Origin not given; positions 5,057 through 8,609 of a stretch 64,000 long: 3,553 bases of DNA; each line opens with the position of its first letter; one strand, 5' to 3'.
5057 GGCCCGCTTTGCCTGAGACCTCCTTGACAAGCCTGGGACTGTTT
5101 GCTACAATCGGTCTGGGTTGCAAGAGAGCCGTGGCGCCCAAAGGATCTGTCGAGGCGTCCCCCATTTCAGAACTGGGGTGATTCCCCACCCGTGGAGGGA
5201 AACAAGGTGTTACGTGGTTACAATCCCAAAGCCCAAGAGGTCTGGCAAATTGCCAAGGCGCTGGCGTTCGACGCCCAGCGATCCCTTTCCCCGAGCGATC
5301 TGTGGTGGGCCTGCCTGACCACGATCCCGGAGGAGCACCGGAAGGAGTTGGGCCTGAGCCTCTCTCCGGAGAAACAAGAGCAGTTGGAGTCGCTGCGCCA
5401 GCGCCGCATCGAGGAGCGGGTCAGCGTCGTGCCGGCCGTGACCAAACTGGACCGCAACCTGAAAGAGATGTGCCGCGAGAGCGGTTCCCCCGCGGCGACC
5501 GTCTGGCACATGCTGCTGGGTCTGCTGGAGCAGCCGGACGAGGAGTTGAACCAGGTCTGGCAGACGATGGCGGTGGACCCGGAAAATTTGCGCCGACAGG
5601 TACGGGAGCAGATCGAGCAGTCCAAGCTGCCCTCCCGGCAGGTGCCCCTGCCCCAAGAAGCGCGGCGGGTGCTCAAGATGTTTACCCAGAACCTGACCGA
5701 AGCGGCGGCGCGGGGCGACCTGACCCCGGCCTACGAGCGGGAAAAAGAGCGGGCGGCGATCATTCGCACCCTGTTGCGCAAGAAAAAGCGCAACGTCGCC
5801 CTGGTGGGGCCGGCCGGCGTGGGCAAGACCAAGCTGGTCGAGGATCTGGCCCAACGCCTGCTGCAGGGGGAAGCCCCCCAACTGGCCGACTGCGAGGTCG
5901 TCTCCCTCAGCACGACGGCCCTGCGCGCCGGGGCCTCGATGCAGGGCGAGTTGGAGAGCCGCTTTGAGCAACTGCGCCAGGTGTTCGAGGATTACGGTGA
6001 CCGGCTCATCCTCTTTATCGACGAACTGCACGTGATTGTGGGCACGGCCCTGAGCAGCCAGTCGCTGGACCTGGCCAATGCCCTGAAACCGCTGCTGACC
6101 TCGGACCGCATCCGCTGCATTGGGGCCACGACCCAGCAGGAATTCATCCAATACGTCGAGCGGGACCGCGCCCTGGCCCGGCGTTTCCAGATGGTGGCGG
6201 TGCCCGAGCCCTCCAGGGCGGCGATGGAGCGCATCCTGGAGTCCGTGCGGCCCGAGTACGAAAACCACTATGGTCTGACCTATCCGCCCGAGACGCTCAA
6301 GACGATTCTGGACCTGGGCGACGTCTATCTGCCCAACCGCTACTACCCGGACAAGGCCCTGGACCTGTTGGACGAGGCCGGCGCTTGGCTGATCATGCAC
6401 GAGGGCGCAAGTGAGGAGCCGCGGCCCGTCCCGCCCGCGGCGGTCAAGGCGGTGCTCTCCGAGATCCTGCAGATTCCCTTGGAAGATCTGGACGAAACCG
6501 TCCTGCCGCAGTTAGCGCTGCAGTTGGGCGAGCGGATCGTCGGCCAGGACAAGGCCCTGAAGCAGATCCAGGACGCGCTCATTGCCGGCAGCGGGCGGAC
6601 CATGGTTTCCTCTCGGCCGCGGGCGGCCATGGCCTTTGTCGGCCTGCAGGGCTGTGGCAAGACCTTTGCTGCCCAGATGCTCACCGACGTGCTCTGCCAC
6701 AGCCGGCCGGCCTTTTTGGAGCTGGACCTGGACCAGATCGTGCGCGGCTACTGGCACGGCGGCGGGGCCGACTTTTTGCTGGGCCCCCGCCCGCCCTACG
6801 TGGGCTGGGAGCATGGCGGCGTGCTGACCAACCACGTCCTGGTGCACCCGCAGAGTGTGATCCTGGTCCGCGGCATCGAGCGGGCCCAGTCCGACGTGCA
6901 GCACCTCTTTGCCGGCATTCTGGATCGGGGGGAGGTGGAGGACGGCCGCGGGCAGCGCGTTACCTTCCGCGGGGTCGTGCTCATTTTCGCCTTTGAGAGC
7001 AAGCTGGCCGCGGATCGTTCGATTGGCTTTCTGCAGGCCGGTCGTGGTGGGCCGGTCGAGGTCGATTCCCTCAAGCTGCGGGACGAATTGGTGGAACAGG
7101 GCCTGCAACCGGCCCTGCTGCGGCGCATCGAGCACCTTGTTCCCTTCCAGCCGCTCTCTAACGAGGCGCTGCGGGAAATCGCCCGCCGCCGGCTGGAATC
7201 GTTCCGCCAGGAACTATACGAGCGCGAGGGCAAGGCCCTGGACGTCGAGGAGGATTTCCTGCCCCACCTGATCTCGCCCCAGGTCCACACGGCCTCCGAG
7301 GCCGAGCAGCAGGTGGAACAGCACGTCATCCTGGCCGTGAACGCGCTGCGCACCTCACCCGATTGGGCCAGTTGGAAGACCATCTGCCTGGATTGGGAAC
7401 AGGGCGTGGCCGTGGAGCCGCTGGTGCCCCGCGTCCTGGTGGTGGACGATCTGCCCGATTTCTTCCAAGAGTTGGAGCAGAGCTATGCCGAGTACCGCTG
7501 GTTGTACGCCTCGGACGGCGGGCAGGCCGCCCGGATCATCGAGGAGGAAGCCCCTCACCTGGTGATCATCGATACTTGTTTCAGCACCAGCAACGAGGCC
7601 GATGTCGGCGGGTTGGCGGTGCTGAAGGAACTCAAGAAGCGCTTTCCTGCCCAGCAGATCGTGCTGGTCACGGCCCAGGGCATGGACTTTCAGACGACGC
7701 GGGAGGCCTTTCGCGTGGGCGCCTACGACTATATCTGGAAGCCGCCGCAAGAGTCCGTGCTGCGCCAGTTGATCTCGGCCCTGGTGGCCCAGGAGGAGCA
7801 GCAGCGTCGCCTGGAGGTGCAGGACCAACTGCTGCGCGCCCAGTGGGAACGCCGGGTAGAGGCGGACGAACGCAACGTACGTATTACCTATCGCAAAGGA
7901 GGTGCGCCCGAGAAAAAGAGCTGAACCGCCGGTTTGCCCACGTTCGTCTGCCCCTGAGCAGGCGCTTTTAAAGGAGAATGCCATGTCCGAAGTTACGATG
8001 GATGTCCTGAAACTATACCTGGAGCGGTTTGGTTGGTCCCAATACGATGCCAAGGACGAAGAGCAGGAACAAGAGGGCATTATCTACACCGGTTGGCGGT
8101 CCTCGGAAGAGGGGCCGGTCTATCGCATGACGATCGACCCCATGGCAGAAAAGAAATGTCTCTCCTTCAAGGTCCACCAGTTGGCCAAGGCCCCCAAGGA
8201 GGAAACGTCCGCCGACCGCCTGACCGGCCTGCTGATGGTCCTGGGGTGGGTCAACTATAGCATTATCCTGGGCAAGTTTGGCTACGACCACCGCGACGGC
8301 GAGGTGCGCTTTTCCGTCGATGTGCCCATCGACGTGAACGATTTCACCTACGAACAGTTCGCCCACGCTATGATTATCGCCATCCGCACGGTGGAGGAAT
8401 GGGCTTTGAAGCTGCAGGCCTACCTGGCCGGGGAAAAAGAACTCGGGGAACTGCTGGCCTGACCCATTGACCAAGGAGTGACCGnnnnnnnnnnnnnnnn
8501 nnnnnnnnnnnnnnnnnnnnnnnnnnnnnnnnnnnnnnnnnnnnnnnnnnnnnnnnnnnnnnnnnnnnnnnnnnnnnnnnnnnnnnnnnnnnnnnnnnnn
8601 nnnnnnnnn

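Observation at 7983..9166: Two tandem YbjN-like paralogs co-transcribed with the Clp-REC ATPase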

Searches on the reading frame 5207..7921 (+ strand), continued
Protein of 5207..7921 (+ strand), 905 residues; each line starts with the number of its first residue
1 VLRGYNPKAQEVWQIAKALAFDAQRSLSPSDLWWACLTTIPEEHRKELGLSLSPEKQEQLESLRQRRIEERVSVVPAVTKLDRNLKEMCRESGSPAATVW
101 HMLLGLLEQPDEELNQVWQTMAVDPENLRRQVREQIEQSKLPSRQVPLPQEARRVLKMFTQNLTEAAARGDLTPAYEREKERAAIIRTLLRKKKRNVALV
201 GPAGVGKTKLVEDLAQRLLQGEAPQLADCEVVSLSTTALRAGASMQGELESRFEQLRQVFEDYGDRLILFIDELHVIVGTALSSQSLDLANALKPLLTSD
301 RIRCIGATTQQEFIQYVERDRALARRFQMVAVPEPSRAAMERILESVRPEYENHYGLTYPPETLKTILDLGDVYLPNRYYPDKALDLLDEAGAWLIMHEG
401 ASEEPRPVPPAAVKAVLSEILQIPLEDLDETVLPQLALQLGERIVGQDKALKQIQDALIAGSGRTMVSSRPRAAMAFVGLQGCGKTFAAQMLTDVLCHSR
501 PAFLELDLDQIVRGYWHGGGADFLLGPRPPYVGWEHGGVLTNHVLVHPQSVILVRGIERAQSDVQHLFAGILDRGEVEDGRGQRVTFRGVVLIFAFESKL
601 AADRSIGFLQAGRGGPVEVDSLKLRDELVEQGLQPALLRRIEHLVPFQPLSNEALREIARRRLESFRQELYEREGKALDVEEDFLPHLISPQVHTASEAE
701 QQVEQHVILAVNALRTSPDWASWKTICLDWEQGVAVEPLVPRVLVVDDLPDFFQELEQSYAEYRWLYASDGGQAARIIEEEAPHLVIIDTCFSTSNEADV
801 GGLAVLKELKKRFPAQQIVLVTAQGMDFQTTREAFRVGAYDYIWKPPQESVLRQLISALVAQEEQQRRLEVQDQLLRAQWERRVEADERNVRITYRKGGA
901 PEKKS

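Call 54: find_encoding_contigs(protein=P0115, flank=8000, max_places=2)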
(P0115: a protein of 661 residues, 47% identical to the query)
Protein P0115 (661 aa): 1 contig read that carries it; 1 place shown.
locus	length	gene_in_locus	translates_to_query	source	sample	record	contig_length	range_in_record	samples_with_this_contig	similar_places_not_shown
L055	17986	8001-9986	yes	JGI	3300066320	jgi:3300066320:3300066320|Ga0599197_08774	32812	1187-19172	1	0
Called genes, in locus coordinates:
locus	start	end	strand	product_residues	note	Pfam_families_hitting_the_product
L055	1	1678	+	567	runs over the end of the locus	PF00115:COX1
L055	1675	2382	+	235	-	PF02630:SCO1-SenC (weak)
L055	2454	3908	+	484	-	PF12974:Phosphonate-bd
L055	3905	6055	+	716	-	PF00512:HisKA, PF02518:HATPase_c, PF00072:Response_reg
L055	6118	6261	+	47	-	-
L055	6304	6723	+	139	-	PF12770:CHAT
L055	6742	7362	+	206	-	PF10722:YbjN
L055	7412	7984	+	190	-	PF05685:Uma2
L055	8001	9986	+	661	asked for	PF13401:AAA_22 (faint), PF12775:AAA_7 (faint), PF13191:AAA_16 (weak), PF13481:AAA_25 (faint), PF00004:AAA, PF05621:TniB (weak), PF17871:AAA_lid_9, PF07724:AAA_2, +2 more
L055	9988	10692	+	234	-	PF00072:Response_reg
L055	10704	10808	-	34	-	-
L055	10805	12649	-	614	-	PF00209:SNF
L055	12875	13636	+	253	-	-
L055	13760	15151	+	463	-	-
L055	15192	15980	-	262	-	PF23023:Anti-Pycsar_Apyc1, PF00753:Lactamase_B (weak), PF12706:Lactamase_B_2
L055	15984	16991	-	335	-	PF02504:FA_synthesis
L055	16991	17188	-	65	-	PF01783:Ribosomal_L32p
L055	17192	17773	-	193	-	PF02620:YceD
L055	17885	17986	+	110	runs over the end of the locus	-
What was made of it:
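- One hybrid kinase lies about 700 nt upstream of the YbjN gene in L055 (call 54).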

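Call 55: find_encoding_contigs(protein=P0107, flank=8000, max_places=2)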
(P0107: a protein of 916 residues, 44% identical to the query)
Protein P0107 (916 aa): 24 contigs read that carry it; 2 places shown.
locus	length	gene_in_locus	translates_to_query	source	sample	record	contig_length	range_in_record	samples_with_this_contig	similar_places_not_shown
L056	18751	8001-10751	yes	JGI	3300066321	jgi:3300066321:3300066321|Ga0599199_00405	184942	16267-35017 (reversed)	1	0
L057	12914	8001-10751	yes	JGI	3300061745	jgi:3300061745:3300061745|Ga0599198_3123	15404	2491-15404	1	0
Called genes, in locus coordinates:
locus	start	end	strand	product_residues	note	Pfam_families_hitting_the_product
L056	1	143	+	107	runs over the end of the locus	-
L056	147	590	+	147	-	PF14462:Prok-E2_E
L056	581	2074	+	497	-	PF00899:ThiF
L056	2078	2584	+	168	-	-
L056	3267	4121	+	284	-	PF12833:HTH_18, PF00165:HTH_AraC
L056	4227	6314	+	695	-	-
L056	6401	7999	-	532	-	PF13541:ChlI, PF00158:Sigma54_activat (faint), PF00493:MCM, PF01078:Mg_chelatase, PF13191:AAA_16 (faint), PF07728:AAA_5, PF13335:Mg_chelatase_C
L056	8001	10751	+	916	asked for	PF13481:AAA_25 (faint), PF13191:AAA_16 (faint), PF00004:AAA, PF05621:TniB (faint), PF05729:NACHT (faint), PF17871:AAA_lid_9, PF07724:AAA_2, PF00072:Response_reg (weak), +5 more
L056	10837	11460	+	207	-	PF10722:YbjN (faint)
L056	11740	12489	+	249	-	PF01012:ETF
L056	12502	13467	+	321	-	PF01012:ETF, PF00766:ETF_alpha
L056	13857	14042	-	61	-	PF11127:YgaP-like_TM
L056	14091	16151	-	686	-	-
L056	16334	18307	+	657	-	PF13185:GAF_2, PF01590:GAF, PF13492:GAF_3 (weak), PF13185:GAF_2 (weak), PF00990:GGDEF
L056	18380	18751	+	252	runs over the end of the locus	PF00515:TPR_1 (faint), PF07719:TPR_2 (faint), PF12895:ANAPC3 (faint), PF13428:TPR_14 (faint), PF13432:TPR_16 (weak), PF14559:TPR_19 (weak), PF13371:TPR_9 (weak)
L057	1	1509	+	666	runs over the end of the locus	PF00930:DPPIV_N (faint), PF26549:Tricorn_N, PF26550:Tricorn_2nd, PF07676:PD40, PF26550:Tricorn_2nd, PF26549:Tricorn_N, PF07676:PD40 (weak), PF00326:Peptidase_S9, +2 more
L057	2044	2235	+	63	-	-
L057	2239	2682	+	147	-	PF14462:Prok-E2_E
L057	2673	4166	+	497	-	PF00899:ThiF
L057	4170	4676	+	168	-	-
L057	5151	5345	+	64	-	-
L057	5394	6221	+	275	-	PF12833:HTH_18, PF00165:HTH_AraC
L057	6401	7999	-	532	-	PF13541:ChlI, PF00158:Sigma54_activat (faint), PF00493:MCM, PF01078:Mg_chelatase, PF13191:AAA_16 (faint), PF07728:AAA_5, PF13335:Mg_chelatase_C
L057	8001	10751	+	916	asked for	PF13481:AAA_25 (faint), PF13191:AAA_16 (faint), PF00004:AAA, PF05621:TniB (faint), PF05729:NACHT (faint), PF17871:AAA_lid_9, PF07724:AAA_2, PF00072:Response_reg (weak), +5 more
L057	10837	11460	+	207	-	PF10722:YbjN (faint)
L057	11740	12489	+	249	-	PF01012:ETF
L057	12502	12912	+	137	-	?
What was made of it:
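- Prok-E2 and ThiF genes lie 6 kb upstream in L056/L057 (call 55).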

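Call 64: search_protein_families(library=pfam, proteins=[L056:2078-2581:+], max_evalue=0.01)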
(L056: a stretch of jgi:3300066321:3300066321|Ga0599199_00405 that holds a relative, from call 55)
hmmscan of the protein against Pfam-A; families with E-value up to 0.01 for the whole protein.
L056:2078-2581:+ (168 aa): 2 families
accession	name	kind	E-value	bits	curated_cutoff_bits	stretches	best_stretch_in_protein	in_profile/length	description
PF10367.15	zf-Vps39_C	-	0.0049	16.8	24.7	1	82-117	8-41/41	Vacuolar sorting protein 39 C-terminal zinc finger domain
PF12773.13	DZR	-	0.0084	16.7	27.3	0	84-146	13-39/45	Double zinc ribbon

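Call 76: predict_structure(alignment_id=A3)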
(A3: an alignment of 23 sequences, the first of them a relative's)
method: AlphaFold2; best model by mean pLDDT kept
length: 905 residues; sequences in the alignment: 23
mean_pLDDT: 79.7   pTM: 0.53
mean pLDDT of the five models: 79.7, 79.0, 77.2, 74.2, 72.2
residues with pLDDT >= 90: 201; 70-90: 526; 50-70: 119; < 50: 59
segments of 3 or more residues with pLDDT < 50: 141-145, 243-245, 281-284, 463-466, 514-517, 602-616, 793-795, 846-849, 874-878, 899-905
pLDDT, mean of each block of 10 residues (from residue 1): 77 90 89 90 82 82 78 86 84 75 87 84 84 76 58 86 89 85 92 87 85 91 81 80 59 86 89 75 52 80 89 76 86 88 91 91 92 80 91 84 81 88 68 75 89 87 59 90 90 86 89 55 73 66 86 92 90 86 80 86 39 47 84 89 89 89 92 90 77 83 88 87 87 63 86 81 88 90 86 54 81 84 59 59 50 79 75 52 79 68 34
secondary structure, 60 per line:
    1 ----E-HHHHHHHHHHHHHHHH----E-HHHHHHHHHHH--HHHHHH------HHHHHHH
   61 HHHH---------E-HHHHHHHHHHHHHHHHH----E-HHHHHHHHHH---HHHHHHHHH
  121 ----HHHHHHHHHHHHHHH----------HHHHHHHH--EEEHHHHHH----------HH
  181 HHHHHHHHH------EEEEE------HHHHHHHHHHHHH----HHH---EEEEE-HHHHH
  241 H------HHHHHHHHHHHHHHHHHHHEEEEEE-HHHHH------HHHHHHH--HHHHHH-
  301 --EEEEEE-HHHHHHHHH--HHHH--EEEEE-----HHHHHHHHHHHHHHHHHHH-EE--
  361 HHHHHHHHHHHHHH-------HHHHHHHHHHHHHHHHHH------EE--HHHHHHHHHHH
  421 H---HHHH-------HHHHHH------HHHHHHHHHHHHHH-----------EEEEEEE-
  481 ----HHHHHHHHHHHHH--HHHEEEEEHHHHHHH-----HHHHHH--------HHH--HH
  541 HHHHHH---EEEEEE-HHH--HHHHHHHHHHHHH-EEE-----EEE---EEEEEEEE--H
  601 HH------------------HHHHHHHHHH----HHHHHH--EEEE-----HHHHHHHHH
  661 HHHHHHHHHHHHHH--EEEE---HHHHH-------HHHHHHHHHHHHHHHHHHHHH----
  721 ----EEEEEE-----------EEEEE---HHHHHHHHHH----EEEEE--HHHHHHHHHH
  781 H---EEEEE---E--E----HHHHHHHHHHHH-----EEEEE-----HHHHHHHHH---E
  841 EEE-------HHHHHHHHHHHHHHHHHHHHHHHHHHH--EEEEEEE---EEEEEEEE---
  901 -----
elements in order (helices of 4 or more, strands of 3 or more residues): H7-22 H29-39 H42-47 H54-64 H76-92 H99-108 H112-120 H125-139 H150-157 E160-162 H163-168 H179-189 E196-200 H207-219 E230-234 H236-241 H248-266 E267-272 H274-278 H285-291 H294-299 E303-308 H310-318 H321-324 E327-331 H337-355 H361-374 H382-399 H410-421 H425-428 H436-441 H448-461 E473-479 H485-497 E503-507 H508-514 H520-525 H539-546 E550-555 H562-574 E576-578 E584-586 E590-597 H621-630 H635-640 E643-646 H652-674 E677-680 H684-688 H696-716 E725-730 E742-746 H750-759 E764-768 H771-781 E785-789 H801-812 E818-822 H828-836 E840-843 H851-877 E880-886 E890-897
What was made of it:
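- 5207..7924 (+): Clp-REC ATPase gene (905 aa from GTG 5207; the mechanical ORF begins at TTG 5099). It encodes a Clp_N-like helical N-domain, AAA+ D1, AAA+ D2, a receiver domain, and a C-terminal helix plus beta-hairpin. AlphaFold model pLDDT 79.7 (call 76).
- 7019..7036 (+): SIGFLQ: a hydrophobic-Gly-Phe loop at the position of the ClpA IGL loop that docks ClpP. The loop 602-616 is disordered in the model, pLDDT below 50 (call 76).
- On Clp/Hsp100 class I, ClpA type (the neighbouring ATPase): The model shows eight helices in aa 1-140, which is consistent with two four-helix repeats (call 76).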

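Call 82: search_protein_families(library=padloc, proteins=[window:5207-7921:+], max_evalue=0.01)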
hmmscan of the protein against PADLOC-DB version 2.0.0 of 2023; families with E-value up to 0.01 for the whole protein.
window:5207-7921:+ (905 aa): 12 families
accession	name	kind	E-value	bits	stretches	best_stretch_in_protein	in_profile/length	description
PDLC03838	DolB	-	1.3e-12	45.6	2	421-496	118-190/375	-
PDLC04606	PDC-M37B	-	8.9e-09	33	1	425-595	127-291/390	-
PDLC04232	IetA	-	9.4e-08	29.8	1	178-219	100-141/330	-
PDLC04140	mad8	-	1.5e-07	29.3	1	193-256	26-70/314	mads_8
PDLC04605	PDC-M37B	-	3.1e-07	27.8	1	475-595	307-421/518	-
PDLC02793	SspF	-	0.00037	17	1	156-223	14-81/600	SspF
PDLC00915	TRIP13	-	0.00041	17.9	0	197-277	66-145/302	TRIP13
PDLC04789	PDC-S01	-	0.00077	16.6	1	192-302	15-127/375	-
PDLC05065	PDC-S68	-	0.00095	15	1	127-216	558-642/1221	-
PDLC04231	IetA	-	0.0013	16.6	0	178-347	101-259/262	-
PDLC02372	Nhi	-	0.0017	15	1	184-323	189-310/470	-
PDLC00914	TRIP13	-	0.0028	15.2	0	181-275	58-153/302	TRIP13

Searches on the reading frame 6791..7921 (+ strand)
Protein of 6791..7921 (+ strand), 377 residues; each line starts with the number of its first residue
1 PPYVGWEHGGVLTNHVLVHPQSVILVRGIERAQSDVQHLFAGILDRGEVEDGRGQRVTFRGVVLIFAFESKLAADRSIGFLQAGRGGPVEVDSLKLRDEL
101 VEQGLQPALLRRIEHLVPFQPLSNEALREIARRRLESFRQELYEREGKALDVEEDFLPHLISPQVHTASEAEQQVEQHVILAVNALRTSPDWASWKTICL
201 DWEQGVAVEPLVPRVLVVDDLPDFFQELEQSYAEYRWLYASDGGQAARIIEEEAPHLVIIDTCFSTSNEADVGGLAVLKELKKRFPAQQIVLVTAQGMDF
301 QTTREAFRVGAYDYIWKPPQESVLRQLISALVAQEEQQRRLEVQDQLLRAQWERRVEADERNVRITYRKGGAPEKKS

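Call 29: find_related_loci(query=A2, collection=metagenome_contigs, flank=10000)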
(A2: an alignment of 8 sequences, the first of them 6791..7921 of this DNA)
Query A2 (377 aa) in metagenome_contigs; peptide patterns used: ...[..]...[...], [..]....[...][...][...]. (x = any residue, [..] = any of these).
88 stretches matched a pattern; 24 encode a relative of the query (tblastn E <= 1e-3); 24 distinct loci.
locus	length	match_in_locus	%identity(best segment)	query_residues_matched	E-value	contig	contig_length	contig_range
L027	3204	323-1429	67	1-368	1e-175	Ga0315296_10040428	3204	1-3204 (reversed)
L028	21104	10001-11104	66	1-368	7e-165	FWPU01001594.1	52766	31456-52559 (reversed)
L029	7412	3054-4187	44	1-371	2e-102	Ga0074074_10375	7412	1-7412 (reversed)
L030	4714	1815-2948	44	1-371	1e-102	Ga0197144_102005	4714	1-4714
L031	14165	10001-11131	44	1-371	5e-101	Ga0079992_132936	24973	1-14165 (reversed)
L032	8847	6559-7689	44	1-371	3e-101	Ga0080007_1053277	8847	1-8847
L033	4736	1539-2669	44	1-371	1e-101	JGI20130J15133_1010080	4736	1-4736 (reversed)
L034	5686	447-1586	43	1-373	2e-100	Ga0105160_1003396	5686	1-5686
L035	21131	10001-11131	44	1-371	1e-100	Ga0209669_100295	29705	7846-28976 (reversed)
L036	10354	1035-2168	43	1-371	5e-97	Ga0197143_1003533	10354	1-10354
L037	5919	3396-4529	43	1-371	5e-97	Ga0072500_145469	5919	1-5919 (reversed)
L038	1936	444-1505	45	1-349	2e-100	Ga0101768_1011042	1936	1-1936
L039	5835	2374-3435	45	1-349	2e-94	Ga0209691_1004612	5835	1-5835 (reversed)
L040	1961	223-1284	44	1-349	1e-97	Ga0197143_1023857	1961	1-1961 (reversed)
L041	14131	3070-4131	44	1-349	7e-93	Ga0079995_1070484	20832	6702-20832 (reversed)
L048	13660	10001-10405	49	1-134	2e-34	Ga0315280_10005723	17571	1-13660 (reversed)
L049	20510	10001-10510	35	1-164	3e-24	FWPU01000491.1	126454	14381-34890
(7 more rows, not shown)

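Call 64: search_protein_families(library=pfam, proteins=[L048:11178-12632:+, L048:12675-13595:+, L035:15707-16429:-, L035:18725-20401:-, L035:14942-15664:-, L049:11170-11679:+, L035:13540-14892:-], max_evalue=0.01)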
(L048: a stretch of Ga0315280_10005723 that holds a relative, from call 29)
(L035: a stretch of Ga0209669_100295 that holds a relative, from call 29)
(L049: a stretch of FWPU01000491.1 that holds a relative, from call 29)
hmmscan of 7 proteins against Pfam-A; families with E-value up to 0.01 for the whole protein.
L048:11178-12632:+ (485 aa): 0 families

L048:12675-13595:+ (307 aa): 1 family
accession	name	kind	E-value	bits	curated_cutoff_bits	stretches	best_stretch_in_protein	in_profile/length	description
PF14464.11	Prok-JAB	-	7e-07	29.6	25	1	25-119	3-96/114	Prokaryotic homologs of the JAB domain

L035:15707-16429:- (241 aa): 1 family
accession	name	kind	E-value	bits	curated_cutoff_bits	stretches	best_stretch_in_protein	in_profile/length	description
PF00644.27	PARP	-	1.5e-05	25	26.7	1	129-180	47-103/199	Poly(ADP-ribose) polymerase catalytic domain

L035:18725-20401:- (559 aa): 1 family
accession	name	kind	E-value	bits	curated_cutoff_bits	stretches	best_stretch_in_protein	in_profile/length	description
PF00899.27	ThiF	-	3.5e-23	82.4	28.1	1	268-526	7-237/238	ThiF family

L035:14942-15664:- (241 aa): 2 families
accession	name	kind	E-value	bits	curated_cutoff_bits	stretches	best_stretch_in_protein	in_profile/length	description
PF10722.14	YbjN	-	5e-06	27.2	22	1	34-120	29-111/126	Putative bacterial sensory transduction regulator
PF05932.18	CesT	-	0.00024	21.6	22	1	35-126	19-115/119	Tir chaperone protein (CesT) family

L049:11170-11679:+ (170 aa): 1 family
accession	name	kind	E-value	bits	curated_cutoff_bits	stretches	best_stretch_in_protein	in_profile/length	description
PF10722.14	YbjN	-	3.2e-08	34.3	22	1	85-156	56-125/126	Putative bacterial sensory transduction regulator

L035:13540-14892:- (451 aa): 6 families
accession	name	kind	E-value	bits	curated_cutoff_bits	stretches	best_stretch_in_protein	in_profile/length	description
PF01935.23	DUF87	-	9.3e-10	39.4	23.2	1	63-287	24-217/220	Helicase HerA, central domain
PF02534.20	T4SS-DNA_transf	-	4.5e-05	22.9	20.1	0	240-360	237-359/468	Type IV secretory system Conjugative DNA transfer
PF13401.12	AAA_22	-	0.0011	19.7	27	0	62-87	5-30/130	AAA domain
PF13191.12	AAA_16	-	0.0018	19.2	32.6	0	59-90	21-52/167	AAA ATPase domain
PF24389.1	ORC-CDC6-like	-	0.0046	16.2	27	0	50-88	20-58/571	ORC-CDC6-like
PF12696.13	TraG-D_C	-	0.0062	16.9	22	0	310-371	4-68/126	TraM recognition site of TraD and TraG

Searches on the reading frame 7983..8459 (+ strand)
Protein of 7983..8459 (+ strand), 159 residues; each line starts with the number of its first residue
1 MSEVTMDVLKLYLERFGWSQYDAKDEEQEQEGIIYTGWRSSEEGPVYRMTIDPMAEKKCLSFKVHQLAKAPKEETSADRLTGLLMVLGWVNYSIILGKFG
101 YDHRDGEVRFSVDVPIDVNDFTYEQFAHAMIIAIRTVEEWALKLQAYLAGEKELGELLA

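Call 4: search_protein_families(library=pfam, proteins=[window:7983-8459:+], max_evalue=1)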
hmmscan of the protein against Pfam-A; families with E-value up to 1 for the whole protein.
window:7983-8459:+ (159 aa): 1 family
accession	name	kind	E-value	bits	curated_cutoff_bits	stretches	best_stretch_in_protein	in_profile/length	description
PF10722.14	YbjN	-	9.9e-06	26.3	22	1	7-145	3-125/126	Putative bacterial sensory transduction regulator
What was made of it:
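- Both proteins pass the Pfam YbjN threshold (call 4).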

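Call 5: search_protein_families(library=ncbifam, proteins=[window:7983-8459:+], max_evalue=1)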
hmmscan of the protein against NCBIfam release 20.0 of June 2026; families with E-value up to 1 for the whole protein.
window:7983-8459:+ (159 aa): 0 families

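Call 82: search_protein_families(library=padloc, proteins=[window:7983-8459:+], max_evalue=0.01)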
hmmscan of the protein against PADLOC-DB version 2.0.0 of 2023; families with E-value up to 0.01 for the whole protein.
window:7983-8459:+ (159 aa): 0 families
